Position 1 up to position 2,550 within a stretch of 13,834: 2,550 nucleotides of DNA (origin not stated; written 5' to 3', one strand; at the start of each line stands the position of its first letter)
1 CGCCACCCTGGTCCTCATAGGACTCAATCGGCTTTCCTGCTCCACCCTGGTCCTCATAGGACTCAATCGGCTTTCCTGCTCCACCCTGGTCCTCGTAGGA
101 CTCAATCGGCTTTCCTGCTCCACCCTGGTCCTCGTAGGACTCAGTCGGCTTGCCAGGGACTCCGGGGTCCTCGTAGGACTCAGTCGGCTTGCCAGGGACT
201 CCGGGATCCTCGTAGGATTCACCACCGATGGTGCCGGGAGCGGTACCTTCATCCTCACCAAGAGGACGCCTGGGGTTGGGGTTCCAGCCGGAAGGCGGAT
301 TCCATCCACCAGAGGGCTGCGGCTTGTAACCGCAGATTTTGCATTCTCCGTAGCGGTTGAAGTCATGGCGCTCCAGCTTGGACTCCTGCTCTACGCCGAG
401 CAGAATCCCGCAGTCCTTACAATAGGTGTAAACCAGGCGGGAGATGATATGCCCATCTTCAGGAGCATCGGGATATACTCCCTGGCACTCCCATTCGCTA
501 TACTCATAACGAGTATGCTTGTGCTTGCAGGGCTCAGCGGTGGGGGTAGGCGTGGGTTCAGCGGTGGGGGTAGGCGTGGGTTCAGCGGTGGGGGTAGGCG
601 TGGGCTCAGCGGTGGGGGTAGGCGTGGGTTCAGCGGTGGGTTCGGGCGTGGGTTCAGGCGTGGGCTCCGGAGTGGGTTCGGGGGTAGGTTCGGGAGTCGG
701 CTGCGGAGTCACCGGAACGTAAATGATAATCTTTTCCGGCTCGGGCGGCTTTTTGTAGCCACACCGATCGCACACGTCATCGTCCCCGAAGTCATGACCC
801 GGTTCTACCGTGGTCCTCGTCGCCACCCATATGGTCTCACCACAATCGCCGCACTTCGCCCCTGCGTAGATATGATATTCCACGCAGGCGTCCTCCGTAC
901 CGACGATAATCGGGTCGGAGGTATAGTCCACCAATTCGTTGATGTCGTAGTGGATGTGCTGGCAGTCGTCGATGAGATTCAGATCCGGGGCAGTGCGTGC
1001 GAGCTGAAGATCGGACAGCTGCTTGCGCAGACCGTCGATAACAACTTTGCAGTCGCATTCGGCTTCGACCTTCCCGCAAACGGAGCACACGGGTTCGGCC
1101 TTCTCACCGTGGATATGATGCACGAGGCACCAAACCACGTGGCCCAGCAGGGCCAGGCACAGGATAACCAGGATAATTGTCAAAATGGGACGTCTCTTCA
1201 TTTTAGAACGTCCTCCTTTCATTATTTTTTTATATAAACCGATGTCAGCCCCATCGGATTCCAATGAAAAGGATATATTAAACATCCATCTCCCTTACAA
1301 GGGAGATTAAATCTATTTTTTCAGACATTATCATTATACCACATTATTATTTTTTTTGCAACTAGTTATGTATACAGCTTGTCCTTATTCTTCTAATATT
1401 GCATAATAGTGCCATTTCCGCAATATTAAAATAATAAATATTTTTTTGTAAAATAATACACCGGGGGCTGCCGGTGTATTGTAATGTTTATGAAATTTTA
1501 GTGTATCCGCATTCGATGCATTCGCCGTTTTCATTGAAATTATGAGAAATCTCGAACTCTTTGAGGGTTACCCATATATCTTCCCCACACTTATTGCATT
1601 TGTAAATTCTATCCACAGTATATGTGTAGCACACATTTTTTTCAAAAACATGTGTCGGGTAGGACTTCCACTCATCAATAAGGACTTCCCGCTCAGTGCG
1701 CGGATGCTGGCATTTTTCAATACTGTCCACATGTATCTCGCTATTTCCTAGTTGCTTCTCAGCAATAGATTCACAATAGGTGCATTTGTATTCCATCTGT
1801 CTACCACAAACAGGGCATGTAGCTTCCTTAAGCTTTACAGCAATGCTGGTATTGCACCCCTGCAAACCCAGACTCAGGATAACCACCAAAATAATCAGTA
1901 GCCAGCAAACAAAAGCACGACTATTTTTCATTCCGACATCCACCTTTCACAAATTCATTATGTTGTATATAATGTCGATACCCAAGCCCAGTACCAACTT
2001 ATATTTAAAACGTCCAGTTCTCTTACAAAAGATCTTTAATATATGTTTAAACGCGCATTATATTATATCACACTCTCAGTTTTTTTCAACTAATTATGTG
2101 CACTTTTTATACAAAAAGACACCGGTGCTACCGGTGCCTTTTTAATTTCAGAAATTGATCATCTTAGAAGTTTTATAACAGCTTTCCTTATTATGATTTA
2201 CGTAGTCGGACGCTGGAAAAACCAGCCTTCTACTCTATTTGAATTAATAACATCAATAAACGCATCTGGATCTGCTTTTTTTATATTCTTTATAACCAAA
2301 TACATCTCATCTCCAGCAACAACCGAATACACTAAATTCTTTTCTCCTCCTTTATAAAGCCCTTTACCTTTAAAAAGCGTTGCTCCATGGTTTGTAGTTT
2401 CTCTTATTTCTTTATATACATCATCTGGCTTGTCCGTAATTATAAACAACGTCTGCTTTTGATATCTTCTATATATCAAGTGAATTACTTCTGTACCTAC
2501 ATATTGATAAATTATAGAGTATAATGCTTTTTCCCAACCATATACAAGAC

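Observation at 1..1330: A ~25-point GC step coincides with a start codon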

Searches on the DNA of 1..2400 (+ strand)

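Call 12: search_dna_similar(query=window:1-2200:+, collection=phages, mode=distant)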
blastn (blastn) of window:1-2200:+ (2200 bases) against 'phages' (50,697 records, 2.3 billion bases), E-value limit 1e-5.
Records with a match: 1; places in all: 1; records where one place covers at least 80% of the query: 0.
Best place of each record, by identity: 60-80% 1.
By first word of the organism name: Gordonia 1.
By host as written in the record: Gordonia terrae 3612 1.
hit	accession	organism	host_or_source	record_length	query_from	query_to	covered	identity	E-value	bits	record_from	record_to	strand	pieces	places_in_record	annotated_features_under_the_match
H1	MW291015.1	Gordonia phage NancyRae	Gordonia terrae 3612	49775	636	705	3%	78.9%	6e-8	67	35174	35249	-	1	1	48: hypothetical protein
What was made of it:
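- Tried and rejected: Phage database, blastn of 1-2200: only a spurious 70-nt PT-repeat hit (call 12).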

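Call 19: search_rna_families(source=window, start=1, end=2400, threshold=evalue, max_evalue=1)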
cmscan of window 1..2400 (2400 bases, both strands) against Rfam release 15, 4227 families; matches with E-value up to 1: 1.
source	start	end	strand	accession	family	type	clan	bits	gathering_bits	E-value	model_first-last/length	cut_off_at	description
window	1258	1332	-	RF00714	MIR535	Gene; miRNA;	-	21.4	64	0.39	1-95/95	no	MIR535 microRNA precursor family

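Call 61: search_rna_families(sources=[L015, L020, L021, L022, L024], threshold=evalue, max_evalue=1)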
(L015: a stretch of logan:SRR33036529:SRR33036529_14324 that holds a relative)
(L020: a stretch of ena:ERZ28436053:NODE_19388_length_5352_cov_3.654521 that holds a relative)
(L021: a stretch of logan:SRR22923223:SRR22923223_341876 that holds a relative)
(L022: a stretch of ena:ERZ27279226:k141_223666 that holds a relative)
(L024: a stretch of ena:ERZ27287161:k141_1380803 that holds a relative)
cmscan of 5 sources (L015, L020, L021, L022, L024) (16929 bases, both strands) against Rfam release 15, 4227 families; matches with E-value up to 1: 2.
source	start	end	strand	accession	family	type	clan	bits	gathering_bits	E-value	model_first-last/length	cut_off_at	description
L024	1299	1464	+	RF00557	L10_leader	Cis-reg; leader;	-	28.2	44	0.36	1-138/138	no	Ribosomal protein L10 leader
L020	1334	1410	-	RF02654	MicL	Gene; sRNA;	-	16.9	56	0.52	1-308/308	no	MicL sRNA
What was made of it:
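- On Known cis-regulatory RNA (Rfam): No leader hit at E of 1 or below in the window or in five orthologous loci (calls 19, 61).
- Tried and rejected: Rfam on the window leaders and on five orthologous loci: nothing credible (calls 19, 61).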

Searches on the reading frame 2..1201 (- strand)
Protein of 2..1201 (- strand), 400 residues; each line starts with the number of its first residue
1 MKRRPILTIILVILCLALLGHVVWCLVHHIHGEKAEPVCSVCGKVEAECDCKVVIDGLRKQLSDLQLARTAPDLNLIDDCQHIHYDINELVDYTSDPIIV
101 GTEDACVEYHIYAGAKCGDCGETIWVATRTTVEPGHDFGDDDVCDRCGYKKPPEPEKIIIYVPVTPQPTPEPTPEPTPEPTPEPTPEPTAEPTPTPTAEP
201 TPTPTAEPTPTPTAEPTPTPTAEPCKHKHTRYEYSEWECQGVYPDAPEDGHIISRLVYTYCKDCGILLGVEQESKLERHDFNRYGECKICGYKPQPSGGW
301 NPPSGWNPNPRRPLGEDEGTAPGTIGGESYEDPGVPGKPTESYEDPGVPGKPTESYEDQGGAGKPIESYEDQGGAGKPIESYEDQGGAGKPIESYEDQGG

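Call 11: search_protein_families(library=pfam, proteins=[window:2-1201:-], max_evalue=0.01)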
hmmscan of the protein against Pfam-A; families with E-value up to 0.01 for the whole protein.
window:2-1201:- (400 aa): 2 families
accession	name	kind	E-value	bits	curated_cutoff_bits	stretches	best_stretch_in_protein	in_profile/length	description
PF05887.16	Trypan_PARP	-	5.5e-05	23.6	100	1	167-224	58-115/134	Procyclic acidic repetitive protein (PARP)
PF04886.17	PT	-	0.0098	15.9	26.2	0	191-224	1-34/36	PT disordered repeat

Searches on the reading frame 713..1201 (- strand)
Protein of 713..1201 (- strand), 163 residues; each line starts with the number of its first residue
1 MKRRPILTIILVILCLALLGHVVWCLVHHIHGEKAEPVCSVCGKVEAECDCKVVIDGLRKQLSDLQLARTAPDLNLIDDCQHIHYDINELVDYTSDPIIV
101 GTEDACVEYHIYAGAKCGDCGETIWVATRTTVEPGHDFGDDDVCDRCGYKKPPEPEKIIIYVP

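Call 14: find_homologous_proteins(query=window:713-1201:-)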
Query seq(163 aa): 24 candidates shared short words with the query, none scored E <= 0.001.
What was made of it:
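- Tried and rejected: The N-terminal 163 aa found nothing (call 14).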
